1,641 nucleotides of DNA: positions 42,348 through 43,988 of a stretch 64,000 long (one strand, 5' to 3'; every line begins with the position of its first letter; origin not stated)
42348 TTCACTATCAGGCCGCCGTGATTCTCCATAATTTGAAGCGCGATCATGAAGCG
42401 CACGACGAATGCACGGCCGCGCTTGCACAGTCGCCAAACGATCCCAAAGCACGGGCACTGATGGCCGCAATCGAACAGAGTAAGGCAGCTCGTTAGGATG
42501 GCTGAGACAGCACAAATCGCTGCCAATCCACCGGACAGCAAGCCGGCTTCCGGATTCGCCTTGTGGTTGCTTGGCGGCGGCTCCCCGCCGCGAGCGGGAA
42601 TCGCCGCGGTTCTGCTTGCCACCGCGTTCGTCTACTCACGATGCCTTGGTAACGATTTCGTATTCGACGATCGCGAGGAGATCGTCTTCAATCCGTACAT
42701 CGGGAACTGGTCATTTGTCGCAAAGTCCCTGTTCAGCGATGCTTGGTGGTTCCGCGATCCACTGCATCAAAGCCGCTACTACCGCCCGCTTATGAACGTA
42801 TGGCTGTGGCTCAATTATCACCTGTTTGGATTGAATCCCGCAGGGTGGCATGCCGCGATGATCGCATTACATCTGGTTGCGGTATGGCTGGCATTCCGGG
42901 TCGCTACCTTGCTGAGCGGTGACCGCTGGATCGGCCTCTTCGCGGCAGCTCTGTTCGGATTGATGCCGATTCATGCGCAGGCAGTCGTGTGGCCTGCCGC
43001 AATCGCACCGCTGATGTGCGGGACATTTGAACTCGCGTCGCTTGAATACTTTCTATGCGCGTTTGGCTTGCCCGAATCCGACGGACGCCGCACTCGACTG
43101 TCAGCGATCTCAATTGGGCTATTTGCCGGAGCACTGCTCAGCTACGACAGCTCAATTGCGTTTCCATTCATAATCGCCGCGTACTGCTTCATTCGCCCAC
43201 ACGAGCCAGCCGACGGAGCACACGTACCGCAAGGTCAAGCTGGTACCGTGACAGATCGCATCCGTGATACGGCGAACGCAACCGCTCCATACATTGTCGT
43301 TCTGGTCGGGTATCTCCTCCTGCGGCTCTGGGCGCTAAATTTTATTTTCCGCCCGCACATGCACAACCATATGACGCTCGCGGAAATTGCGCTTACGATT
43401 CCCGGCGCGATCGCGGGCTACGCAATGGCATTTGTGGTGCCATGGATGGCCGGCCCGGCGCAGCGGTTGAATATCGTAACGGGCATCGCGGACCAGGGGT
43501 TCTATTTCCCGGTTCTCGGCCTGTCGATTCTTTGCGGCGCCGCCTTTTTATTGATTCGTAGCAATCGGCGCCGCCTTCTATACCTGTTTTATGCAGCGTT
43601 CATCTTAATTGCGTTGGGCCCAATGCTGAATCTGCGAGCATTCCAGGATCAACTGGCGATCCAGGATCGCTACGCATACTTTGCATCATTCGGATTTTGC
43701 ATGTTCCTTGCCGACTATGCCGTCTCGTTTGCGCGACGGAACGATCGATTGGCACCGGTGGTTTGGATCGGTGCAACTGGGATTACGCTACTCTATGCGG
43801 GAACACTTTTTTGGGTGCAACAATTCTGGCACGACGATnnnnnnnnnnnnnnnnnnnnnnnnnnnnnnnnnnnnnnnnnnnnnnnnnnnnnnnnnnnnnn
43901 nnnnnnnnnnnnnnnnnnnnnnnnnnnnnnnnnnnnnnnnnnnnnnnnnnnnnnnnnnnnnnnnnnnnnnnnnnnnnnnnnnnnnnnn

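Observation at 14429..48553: Ten-paralog expansion of a membrane GT-C-like + TPR protein family occupying about 30% of the window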

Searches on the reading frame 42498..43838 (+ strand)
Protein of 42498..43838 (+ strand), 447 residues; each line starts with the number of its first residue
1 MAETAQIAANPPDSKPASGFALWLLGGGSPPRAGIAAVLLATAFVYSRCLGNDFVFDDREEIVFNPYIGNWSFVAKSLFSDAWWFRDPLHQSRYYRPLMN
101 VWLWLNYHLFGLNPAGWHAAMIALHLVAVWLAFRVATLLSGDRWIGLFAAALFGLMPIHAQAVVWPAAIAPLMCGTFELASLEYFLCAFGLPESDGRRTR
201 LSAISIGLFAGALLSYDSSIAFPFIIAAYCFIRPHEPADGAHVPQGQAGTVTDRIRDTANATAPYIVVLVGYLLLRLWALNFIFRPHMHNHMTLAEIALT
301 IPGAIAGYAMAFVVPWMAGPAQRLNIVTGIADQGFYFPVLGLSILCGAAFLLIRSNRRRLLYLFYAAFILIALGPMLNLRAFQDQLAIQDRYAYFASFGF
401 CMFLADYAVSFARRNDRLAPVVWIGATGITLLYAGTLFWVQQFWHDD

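Call 13: search_solved_structures(query=A2, max_evalue=10, show_alignments=4)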
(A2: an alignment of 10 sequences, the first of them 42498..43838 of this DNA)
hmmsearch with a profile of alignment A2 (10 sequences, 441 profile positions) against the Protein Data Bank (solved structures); distinct sequences matched with E-value up to 10: 1.
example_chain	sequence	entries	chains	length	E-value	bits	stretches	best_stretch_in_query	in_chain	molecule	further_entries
7y1b_A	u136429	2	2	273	1.6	10.9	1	230-284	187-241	Isoform 2 of Basigin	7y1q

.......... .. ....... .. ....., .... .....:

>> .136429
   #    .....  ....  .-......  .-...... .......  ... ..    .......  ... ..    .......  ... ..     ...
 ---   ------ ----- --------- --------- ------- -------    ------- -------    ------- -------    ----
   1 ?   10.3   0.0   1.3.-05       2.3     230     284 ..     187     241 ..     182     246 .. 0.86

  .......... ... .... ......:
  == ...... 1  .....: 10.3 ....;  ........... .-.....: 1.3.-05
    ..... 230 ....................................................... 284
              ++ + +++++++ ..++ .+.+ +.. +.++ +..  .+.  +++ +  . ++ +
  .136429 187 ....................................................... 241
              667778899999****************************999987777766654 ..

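Call 39: find_related_loci(query=A2, collection=genome_contigs, flank=10000)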
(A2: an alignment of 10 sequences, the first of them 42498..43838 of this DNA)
Query A2 (447 aa) in genome_contigs; peptide patterns used: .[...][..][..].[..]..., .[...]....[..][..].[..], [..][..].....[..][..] (x = any residue, [..] = any of these).
486 stretches matched a pattern; 401 encode a relative of the query (tblastn E <= 1e-3); the best 80 are kept; 74 distinct loci.
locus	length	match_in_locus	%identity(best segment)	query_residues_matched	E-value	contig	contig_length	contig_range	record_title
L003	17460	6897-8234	58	14-446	5e-156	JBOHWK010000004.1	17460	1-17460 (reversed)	MAG: Candidatus Binataceae bacterium isolate TC-S_metabat2.bin.46 k127_816185, whole genome shotgun sequence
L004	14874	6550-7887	49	20-447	6e-135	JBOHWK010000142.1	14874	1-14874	MAG: Candidatus Binataceae bacterium isolate TC-S_metabat2.bin.46 k127_4480626, whole genome shotgun sequence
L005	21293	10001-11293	50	5-447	8e-127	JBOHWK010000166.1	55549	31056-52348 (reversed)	MAG: Candidatus Binataceae bacterium isolate TC-S_metabat2.bin.46 k127_1825842, whole genome shotgun sequence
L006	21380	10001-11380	46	8-447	1e-115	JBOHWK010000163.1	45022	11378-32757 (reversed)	MAG: Candidatus Binataceae bacterium isolate TC-S_metabat2.bin.46 k127_2635670, whole genome shotgun sequence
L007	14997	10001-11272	48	46-447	4e-112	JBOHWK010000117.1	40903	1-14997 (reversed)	MAG: Candidatus Binataceae bacterium isolate TC-S_metabat2.bin.46 k127_1497264, whole genome shotgun sequence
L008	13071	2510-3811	45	27-447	1e-105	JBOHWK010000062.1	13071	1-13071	MAG: Candidatus Binataceae bacterium isolate TC-S_metabat2.bin.46 k127_1153934, whole genome shotgun sequence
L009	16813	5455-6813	45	2-447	8e-103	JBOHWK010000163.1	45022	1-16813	MAG: Candidatus Binataceae bacterium isolate TC-S_metabat2.bin.46 k127_2635670, whole genome shotgun sequence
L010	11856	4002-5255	48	33-447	2e-101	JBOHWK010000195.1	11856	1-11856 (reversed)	MAG: Candidatus Binataceae bacterium isolate TC-S_metabat2.bin.46 k127_5105744, whole genome shotgun sequence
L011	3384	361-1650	44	35-447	6e-103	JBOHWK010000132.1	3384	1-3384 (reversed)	MAG: Candidatus Binataceae bacterium isolate TC-S_metabat2.bin.46 k127_1781691, whole genome shotgun sequence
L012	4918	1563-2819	45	29-447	2e-101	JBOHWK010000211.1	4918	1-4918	MAG: Candidatus Binataceae bacterium isolate TC-S_metabat2.bin.46 k127_1342852, whole genome shotgun sequence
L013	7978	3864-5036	43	46-447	2e-100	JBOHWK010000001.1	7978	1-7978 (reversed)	MAG: Candidatus Binataceae bacterium isolate TC-S_metabat2.bin.46 k127_4589778, whole genome shotgun sequence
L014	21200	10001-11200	42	35-447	5e-100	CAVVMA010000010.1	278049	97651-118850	MAG: uncultured delta proteobacterium isolate MFD09222.bin.2.46 genome assembly, contig: contig_65422, whole genome shot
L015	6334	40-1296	43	35-447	8e-100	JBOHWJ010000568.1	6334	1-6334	MAG: Candidatus Binataceae bacterium isolate TC-S_metawrap_bin.57 k127_3502180, whole genome shotgun sequence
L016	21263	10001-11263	46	7-447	3e-98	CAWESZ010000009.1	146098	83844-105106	MAG: uncultured delta proteobacterium isolate MFD03399.bin.2.12 genome assembly, contig: contig_38395, whole genome shot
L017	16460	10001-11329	43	3-447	1e-94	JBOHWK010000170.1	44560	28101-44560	MAG: Candidatus Binataceae bacterium isolate TC-S_metabat2.bin.46 k127_745122, whole genome shotgun sequence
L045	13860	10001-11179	32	38-446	2e-42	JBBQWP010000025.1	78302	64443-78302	MAG: Pyrinomonadales bacterium isolate Co_metawrap_2064 Cmw_2064_k141_2900549_length_78302_cov_11.9795, whole genome sho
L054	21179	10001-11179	31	38-446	2e-40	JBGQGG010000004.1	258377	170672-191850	MAG: Pyrinomonadaceae bacterium isolate OBJ2_061818_090_33 k141_111232_length_258377_cov_33.1532, whole genome shotgun s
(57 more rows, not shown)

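Call 40: predict_structure(alignment_id=A3)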
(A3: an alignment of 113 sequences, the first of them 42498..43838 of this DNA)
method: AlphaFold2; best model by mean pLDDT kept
length: 447 residues; sequences in the alignment: 113
mean_pLDDT: 91.9   pTM: 0.91
mean pLDDT of the five models: 91.9, 91.4, 91.3, 91.3, 91.1
residues with pLDDT >= 90: 383; 70-90: 25; 50-70: 13; < 50: 26
segments of 3 or more residues with pLDDT < 50: 1-20, 22-27
pLDDT, mean of each block of 10 residues (from residue 1): 43 46 51 95 98 96 97 97 93 96 98 98 98 97 97 98 97 98 97 96 98 98 98 76 73 95 98 97 93 96 97 92 94 98 97 94 97 96 85 97 97 96 96 97 90
secondary structure, 60 per line:
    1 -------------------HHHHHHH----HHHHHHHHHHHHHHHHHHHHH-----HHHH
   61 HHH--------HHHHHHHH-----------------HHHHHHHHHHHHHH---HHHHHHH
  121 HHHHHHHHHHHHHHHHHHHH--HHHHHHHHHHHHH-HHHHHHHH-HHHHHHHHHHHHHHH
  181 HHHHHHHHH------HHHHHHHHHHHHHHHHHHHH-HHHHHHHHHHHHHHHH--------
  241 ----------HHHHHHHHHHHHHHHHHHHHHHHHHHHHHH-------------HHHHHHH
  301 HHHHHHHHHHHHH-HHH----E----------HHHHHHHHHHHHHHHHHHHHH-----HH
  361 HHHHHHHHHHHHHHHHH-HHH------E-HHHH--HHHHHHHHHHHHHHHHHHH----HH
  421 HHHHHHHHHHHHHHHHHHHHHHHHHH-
elements in order: H20-26 H31-51 H57-63 H72-79 H97-110 H114-140 H143-155 H157-164 H166-189 H196-215 H217-232 H251-280 H294-313 H333-353 H359-377 H390-393 H396-414 H419-446

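Call 44: fold_search(model_id=the predicted structure, library=pdb)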
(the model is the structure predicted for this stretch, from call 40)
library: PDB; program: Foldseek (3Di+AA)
matches with E <= 10: 395; with E <= 0.001: 10
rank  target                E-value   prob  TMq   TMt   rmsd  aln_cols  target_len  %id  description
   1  5gmy_A                1.5e-05  1.00  0.46  0.28  13.9       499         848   14  Crystal structure of the Archaeoglobus fulgidus oligosaccharyltransferase (O29867_ARCFU) tethered with an acceptor pep (released 2017-02-01)
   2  3waj                  6.4e-05  1.00  0.44  0.27  16.1       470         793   14  Crystal structure of the Archaeoglobus fulgidus oligosaccharyltransferase (O29867_ARCFU) complex with Zn and sulfate (released 2013-10-30)
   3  7e9s_A                8.5e-05  1.00  0.41  0.23  16.6       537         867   12  Archaeal oligosaccharyltransferase AglB from Archaeoglobus fulgidus in complex with an inhibitory peptide and a dolich (released 2021-09-08)
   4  3wak                  1.2e-04  1.00  0.45  0.26  13.4       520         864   13  Crystal structure of the Archaeoglobus fulgidus oligosaccharyltransferase (O29867_ARCFU) in the apo form (released 2013-10-30)
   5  5f15                  1.6e-04  1.00  0.45  0.39   8.4       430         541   16  Crystal Structure of ArnT from Cupriavidus metallidurans bound to Undecaprenyl phosphate (released 2016-02-17)
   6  9i5k_A                3.5e-04  1.00  0.56  0.52   8.6       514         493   12  Structure of the Chaetomium thermophilum Pmt4 homodimer (C2 symmetry) (released 2025-12-24)
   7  8b6l_I                4.2e-04  1.00  0.40  0.29  15.2       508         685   11  Subtomogram average of the human Sec61-TRAP-OSTA-translocon (released 2022-12-07)
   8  8agc_A                5.1e-04  1.00  0.47  0.33  14.0       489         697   13  Structure of yeast oligosaccharylransferase complex with lipid-linked oligosaccharide and non-acceptor peptide bound (released 2022-12-07)
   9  8age_A                7.7e-04  1.00  0.44  0.33  11.9       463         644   11  Structure of yeast oligosaccharylransferase complex with acceptor peptide bound (released 2022-12-07)
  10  6ezn_F                9.8e-04  1.00  0.53  0.39  11.8       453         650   13  Cryo-EM structure of the yeast oligosaccharyltransferase (OST) complex (released 2018-01-17)
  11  6ftg_5                2.8e-03  1.00  0.47  0.35  15.7       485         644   11  Subtomogram average of OST-containing ribosome-translocon complexes from canine rough microsomal membranes (released 2018-03-21)
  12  8agb_A                4.1e-03  1.00  0.50  0.37  12.6       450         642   14  Structure of yeast oligosaccharylransferase complex with lipid-linked oligosaccharide bound (released 2022-12-07)
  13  9n9j_I                6.7e-03  1.00  0.46  0.32  10.8       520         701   11  Structure of a GRP94 folding intermediate engaged with a CCDC134- and FKBP11-bound secretory translocon (released 2025-11-19)
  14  7zli_A                9.6e-03  1.00  0.39  0.29  16.3       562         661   13  Cryo-EM structure of C-mannosyltransferase CeDPY19, in complex with Dol25-P-Man and bound to CMT2-Fab and anti-Fab nan (released 2023-01-11)
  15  6gxc_A                1.6e-02  1.00  0.45  0.32  14.2       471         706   14  Bacterial oligosaccharyltransferase PglB in complex with an inhibitory peptide and a reactive lipid-linked oligosaccha (released 2018-11-14)
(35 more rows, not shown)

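Call 52: search_protein_families(library=pfam, proteins=[L045:4291-4827:+, L045:6057-7889:+, L045:8069-8923:+, L045:8920-9828:+, L045:9893-11788:+, L045:11795-13639:+, L054:4466-6199:+, L054:6200-7945:+, L045:2451-3959:+], max_evalue=0.001)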
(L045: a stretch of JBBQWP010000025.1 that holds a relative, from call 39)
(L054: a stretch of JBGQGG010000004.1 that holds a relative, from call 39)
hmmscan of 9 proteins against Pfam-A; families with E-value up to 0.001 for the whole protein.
L045:4291-4827:+ (178 aa): 1 family
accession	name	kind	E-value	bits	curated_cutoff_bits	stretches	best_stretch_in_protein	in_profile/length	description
PF07963.17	N_methyl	-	7.3e-11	41.6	21.2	1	22-47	2-27/27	Prokaryotic N-terminal methylation motif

L045:6057-7889:+ (610 aa): 3 families
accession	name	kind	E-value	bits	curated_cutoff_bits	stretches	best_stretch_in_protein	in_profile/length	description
PF10131.15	PTPS_related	-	8.7e-16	57.9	26.4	1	125-462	2-318/621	6-pyruvoyl-tetrahydropterin synthase related domain; membrane protein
PF18943.6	DUF5690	-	0.00038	20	25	1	223-302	215-294/382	Family of unknown function (DUF5690)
PF13231.12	PMT_2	-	0.00079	20.1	26.1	1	128-283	3-155/160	Dolichyl-phosphate-mannose-protein mannosyltransferase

L045:8069-8923:+ (284 aa): 3 families
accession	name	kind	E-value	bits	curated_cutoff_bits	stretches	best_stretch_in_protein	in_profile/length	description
PF12679.13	ABC2_membrane_2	-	5.9e-14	52.4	27.2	1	32-283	2-283/283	ABC-2 family transporter protein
PF12698.13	ABC2_membrane_3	-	0.00013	21.6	31.6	1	72-270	156-345/347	ABC-2 family transporter protein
PF12730.13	ABC2_membrane_4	-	0.00039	20.9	27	1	52-203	20-178/179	ABC-2 family transporter protein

L045:8920-9828:+ (302 aa): 6 families
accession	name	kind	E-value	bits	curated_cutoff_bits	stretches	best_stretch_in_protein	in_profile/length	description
PF13432.12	TPR_16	-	1.9e-06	28.6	32.7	1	128-180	12-65/65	Tetratricopeptide repeat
PF14559.12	TPR_19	-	3.6e-06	27.6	25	1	128-175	6-53/68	Tetratricopeptide repeat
PF13428.12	TPR_14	-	4.9e-06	27.1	23.5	0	148-188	2-42/44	Tetratricopeptide repeat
PF13181.12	TPR_8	-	0.00037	20.9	25.7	0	148-171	2-25/34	Tetratricopeptide repeat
PF07719.23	TPR_2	-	0.00037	20.8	27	0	148-172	2-26/34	Tetratricopeptide repeat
PF13414.12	TPR_11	-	0.00094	19.3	26.8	0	130-161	11-42/42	TPR repeat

L045:9893-11788:+ (631 aa): 21 families
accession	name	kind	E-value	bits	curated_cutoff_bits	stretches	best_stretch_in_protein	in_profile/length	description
PF07719.23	TPR_2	-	3.2e-28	95.9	27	3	514-545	2-33/34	Tetratricopeptide repeat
PF13414.12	TPR_11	-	1e-25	89.6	26.8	2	554-595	1-42/42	TPR repeat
PF13431.12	TPR_17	-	2.2e-22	77.8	24.4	1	503-533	3-33/34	Tetratricopeptide repeat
PF13432.12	TPR_16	-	5.7e-22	78.2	32.7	4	552-613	2-64/65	Tetratricopeptide repeat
PF00515.34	TPR_1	-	1.2e-20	72.8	27.8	1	514-545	2-33/34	Tetratricopeptide repeat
PF13181.12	TPR_8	-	2.7e-20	71.2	25.7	0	581-610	1-30/34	Tetratricopeptide repeat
PF14559.12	TPR_19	-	1.9e-18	67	25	3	557-615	1-60/68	Tetratricopeptide repeat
PF13428.12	TPR_14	-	3.1e-17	61.8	23.5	0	549-588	3-42/44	Tetratricopeptide repeat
PF13174.12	TPR_6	-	1.1e-11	45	26.3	0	582-607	1-26/33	Tetratricopeptide repeat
PF14561.12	TPR_20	-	2e-11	44.5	25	1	564-604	5-45/90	Tetratricopeptide repeat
PF13424.12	TPR_12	-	3.5e-11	43.6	30.1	0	481-542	5-74/77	Tetratricopeptide repeat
PF13371.12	TPR_9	-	3.6e-10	40.1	35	1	521-584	3-66/73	Tetratricopeptide repeat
PF12895.13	ANAPC3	-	4e-10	40.3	27.2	1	526-606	2-81/82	Anaphase-promoting complex, cyclosome, subunit 3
PF24575.1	TPR_Slam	-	3.7e-07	31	35.2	0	558-600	58-100/104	Surface lipoprotein assembly modifier, N-terminal TPR repeats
PF13374.12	TPR_10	-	7.6e-07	29.4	27.5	0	517-541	6-30/42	Tetratricopeptide repeat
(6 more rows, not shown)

L045:11795-13639:+ (614 aa): 0 families

L054:4466-6199:+ (577 aa): 1 family
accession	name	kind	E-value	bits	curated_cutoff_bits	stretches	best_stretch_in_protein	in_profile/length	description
PF10131.15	PTPS_related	-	3.8e-19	69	26.4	1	89-405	1-298/621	6-pyruvoyl-tetrahydropterin synthase related domain; membrane protein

L054:6200-7945:+ (581 aa): 2 families
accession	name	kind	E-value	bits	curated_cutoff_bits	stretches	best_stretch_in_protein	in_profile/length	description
PF10131.15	PTPS_related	-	9.8e-18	64.4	26.4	1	99-450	4-336/621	6-pyruvoyl-tetrahydropterin synthase related domain; membrane protein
PF09586.16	YfhO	-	3.4e-05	22.9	28.5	0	128-414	100-385/835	Bacterial membrane protein YfhO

L045:2451-3959:+ (502 aa): 11 families
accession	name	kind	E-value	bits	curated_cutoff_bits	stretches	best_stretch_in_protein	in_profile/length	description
PF00158.32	Sigma54_activat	-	4.6e-73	244.9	20.2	1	142-308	1-167/168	Sigma-54 interaction domain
PF00072.30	Response_reg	-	4.5e-31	107.7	30.2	1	4-113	1-110/111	Response regulator receiver domain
PF25601.1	AAA_lid_14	-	9e-25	86.8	27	1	314-391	1-79/87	AAA+ ATPase lid domain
PF14532.12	Sigma54_activ_2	-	7.2e-22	78.6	25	1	143-313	1-138/138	Sigma-54 interaction domain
PF07728.20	AAA_5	-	3.9e-10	40.3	22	1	166-284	2-123/139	AAA domain (dynein-related subfamily)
PF00004.35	AAA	-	2.6e-07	31.6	21.2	1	166-286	1-111/131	ATPase family associated with various cellular activities (AAA)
PF02954.25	HTH_8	-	6.1e-07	29.5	22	1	411-446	2-37/42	Bacterial regulatory protein, Fis family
PF07724.20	AAA_2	-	3.2e-06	27.7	27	1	164-289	4-130/166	AAA domain (Cdc48 subfamily)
PF01078.27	Mg_chelatase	-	4.2e-06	26.8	20.3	0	139-191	2-50/207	Magnesium chelatase, subunit ChlI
PF13191.12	AAA_16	-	9e-06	26.7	32.6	1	142-218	2-85/167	AAA ATPase domain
PF20030.5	bpMoxR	-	0.00024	20.7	27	1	152-283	20-145/205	MoxR domain in the MoxR-vWA-beta-propeller ternary systems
